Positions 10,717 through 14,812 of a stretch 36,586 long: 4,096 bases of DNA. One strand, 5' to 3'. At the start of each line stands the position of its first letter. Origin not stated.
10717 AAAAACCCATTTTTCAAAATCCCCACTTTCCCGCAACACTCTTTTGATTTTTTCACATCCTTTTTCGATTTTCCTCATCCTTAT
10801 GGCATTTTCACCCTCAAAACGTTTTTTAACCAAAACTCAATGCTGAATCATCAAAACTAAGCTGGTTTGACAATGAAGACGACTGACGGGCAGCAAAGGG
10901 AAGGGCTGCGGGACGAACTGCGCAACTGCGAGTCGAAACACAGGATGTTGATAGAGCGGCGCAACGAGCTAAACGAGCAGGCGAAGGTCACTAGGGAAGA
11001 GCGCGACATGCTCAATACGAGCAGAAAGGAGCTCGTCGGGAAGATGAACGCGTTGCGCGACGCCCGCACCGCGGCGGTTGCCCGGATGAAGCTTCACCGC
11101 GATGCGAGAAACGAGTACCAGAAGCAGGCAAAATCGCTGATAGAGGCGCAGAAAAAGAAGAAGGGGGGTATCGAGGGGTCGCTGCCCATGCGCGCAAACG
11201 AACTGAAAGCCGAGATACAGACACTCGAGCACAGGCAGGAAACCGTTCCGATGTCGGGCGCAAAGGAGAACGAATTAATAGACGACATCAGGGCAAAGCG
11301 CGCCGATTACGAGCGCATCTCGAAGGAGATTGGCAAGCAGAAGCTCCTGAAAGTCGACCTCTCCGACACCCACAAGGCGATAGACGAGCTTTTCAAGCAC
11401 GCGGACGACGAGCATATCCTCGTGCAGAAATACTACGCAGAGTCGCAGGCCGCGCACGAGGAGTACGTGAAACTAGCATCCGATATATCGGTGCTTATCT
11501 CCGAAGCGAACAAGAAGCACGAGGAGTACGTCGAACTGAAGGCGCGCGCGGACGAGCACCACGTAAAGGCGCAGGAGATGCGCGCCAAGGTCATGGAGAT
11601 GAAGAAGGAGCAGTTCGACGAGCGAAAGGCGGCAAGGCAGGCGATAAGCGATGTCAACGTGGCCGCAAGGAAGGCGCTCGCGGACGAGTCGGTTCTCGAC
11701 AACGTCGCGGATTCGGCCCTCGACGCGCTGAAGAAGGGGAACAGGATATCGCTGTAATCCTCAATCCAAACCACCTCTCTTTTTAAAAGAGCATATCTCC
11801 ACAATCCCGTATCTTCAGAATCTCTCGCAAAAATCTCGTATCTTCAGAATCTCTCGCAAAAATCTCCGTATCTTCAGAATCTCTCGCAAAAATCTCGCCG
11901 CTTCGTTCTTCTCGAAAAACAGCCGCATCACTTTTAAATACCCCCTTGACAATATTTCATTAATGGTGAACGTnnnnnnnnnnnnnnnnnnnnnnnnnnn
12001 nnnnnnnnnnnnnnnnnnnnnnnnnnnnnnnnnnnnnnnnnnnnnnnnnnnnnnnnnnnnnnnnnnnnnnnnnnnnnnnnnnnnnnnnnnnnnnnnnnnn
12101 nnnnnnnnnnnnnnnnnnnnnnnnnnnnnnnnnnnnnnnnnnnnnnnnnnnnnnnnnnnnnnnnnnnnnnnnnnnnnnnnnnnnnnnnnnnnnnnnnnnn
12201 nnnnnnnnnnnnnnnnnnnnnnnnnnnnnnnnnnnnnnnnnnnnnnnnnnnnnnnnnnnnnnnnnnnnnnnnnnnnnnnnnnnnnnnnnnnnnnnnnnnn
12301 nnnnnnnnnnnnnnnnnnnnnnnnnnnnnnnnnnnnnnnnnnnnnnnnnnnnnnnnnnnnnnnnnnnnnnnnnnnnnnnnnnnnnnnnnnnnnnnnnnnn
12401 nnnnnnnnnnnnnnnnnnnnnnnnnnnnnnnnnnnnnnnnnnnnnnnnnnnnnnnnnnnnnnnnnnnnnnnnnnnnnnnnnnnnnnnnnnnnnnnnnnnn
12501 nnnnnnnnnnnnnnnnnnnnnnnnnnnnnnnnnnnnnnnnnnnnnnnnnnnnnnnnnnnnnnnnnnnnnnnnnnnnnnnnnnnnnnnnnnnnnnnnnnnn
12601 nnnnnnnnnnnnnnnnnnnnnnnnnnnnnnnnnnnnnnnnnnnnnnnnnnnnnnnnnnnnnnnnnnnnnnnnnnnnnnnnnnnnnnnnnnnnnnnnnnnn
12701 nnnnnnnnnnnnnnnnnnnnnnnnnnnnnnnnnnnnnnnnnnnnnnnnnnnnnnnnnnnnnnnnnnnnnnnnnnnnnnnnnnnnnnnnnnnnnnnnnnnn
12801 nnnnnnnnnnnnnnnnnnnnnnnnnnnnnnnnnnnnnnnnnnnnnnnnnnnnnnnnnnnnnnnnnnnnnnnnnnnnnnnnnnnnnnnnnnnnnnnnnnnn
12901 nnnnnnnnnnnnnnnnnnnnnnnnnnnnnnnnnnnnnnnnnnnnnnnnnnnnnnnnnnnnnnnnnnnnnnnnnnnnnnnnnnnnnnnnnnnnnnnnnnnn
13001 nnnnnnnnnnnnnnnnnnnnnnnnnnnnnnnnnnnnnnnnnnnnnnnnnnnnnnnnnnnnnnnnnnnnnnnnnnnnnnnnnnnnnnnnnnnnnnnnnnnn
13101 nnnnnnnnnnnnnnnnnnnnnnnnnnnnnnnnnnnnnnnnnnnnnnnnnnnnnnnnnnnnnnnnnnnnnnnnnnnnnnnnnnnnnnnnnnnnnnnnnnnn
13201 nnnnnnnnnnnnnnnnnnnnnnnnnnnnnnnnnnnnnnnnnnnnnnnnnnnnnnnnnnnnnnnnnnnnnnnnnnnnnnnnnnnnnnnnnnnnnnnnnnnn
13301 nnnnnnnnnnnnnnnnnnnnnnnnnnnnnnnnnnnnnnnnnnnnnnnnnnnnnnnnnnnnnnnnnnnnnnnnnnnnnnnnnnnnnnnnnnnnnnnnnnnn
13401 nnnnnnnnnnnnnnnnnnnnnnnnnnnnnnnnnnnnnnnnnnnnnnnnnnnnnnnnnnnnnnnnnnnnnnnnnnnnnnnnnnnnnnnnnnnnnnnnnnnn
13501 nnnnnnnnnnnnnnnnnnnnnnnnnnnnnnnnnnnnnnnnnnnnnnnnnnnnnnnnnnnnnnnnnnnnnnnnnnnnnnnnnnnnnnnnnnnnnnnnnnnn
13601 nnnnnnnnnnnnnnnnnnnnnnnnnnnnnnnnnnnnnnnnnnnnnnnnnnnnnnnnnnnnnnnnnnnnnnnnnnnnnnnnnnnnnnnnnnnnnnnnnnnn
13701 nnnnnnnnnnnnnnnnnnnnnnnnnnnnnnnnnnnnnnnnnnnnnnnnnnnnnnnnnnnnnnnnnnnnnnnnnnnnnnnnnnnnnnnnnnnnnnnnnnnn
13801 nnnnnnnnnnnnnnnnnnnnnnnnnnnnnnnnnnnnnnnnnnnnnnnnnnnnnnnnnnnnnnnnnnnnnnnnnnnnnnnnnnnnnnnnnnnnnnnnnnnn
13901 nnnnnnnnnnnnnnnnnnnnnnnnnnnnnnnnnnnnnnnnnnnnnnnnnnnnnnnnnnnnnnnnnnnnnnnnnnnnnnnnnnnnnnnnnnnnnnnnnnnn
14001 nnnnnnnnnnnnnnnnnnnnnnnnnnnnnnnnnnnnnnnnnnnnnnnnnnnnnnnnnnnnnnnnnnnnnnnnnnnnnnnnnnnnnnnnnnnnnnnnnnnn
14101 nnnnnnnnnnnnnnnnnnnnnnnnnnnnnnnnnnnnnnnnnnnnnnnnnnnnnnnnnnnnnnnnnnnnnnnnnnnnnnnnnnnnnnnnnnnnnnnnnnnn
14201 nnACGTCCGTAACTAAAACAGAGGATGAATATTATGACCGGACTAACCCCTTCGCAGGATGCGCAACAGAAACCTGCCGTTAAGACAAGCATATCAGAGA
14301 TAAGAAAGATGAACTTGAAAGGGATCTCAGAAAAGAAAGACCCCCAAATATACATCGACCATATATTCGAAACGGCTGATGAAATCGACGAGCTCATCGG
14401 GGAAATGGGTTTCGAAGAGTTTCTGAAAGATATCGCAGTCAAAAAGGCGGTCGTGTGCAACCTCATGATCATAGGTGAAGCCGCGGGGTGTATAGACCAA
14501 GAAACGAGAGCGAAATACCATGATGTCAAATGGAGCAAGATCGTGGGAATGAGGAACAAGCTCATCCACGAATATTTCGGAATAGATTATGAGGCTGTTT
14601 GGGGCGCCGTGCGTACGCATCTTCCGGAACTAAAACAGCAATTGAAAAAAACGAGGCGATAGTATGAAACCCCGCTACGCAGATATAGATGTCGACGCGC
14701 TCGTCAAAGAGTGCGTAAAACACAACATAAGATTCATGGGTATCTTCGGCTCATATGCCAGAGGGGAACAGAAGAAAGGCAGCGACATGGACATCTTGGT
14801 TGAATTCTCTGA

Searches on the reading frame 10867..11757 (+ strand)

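Call 27: search_protein_families(library=pfam, proteins=[window:10867-11757:+])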
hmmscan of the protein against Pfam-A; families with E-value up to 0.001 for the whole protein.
window:10867-11757:+ (296 aa): 1 family
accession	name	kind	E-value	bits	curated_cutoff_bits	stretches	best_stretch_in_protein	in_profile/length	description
PF23435.1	DUF7121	-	6.1e-14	52.6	29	1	28-261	44-273/307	Family of unknown function (DUF7121)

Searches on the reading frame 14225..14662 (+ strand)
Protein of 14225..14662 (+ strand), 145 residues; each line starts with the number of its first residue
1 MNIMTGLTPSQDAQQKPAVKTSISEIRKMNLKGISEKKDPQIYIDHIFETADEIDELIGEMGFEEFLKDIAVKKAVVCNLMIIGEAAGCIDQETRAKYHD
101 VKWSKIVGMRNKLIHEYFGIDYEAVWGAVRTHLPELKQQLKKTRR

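Call 27: search_protein_families(library=pfam, proteins=[window:14225-14662:+])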
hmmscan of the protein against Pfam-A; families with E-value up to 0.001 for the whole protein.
window:14225-14662:+ (145 aa): 1 family
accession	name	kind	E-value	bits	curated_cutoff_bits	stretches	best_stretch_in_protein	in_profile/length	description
PF01934.22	HepT-like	-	4.1e-26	91.5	23.5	1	49-142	3-119/120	Ribonuclease HepT-like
